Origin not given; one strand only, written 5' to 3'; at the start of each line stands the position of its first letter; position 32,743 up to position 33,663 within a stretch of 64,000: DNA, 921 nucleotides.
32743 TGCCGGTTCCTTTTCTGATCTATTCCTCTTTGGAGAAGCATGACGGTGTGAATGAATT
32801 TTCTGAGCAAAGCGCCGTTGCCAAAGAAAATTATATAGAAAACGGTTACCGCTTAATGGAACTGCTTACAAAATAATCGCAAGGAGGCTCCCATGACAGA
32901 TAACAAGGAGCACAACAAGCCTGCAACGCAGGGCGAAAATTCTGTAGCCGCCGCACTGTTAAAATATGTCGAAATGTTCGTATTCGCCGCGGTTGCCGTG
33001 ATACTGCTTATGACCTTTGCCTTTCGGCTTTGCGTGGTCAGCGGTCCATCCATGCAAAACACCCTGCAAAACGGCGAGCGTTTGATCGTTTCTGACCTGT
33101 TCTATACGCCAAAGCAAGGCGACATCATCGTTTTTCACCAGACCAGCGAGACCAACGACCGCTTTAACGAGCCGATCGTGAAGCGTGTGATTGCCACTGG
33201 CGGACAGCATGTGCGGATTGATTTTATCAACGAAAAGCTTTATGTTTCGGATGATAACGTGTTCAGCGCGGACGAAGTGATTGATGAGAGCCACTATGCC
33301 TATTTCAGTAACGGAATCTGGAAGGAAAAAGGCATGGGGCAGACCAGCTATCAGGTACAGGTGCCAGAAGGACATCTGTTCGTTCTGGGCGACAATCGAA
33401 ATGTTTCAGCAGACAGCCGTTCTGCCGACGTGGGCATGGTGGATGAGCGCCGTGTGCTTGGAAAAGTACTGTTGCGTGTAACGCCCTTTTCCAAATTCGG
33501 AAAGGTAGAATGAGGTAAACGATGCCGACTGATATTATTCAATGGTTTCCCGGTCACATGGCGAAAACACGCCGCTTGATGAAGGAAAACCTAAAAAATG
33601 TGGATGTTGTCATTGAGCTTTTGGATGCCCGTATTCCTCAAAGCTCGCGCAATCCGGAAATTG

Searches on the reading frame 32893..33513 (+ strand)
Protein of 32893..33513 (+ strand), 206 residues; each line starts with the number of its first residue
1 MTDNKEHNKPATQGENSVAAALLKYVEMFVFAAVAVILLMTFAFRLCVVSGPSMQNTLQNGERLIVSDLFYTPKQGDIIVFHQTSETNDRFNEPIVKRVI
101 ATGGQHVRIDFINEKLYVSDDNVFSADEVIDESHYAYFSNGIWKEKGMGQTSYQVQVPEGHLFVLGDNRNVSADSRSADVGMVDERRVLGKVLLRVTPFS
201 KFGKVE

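Call 23: search_protein_families(library=pfam, proteins=[window:32893-33513:+], max_evalue=0.001)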
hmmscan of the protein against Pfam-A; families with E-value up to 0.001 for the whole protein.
window:32893-33513:+ (206 aa): 2 families
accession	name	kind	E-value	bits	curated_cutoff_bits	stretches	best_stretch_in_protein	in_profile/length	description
PF10502.14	Peptidase_S26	-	1.8e-37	129.3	22.9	1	23-196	2-167/168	Signal peptidase, peptidase S26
PF00717.28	Peptidase_S24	-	0.00017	21.7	23.3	1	47-109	38-91/116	Peptidase S24-like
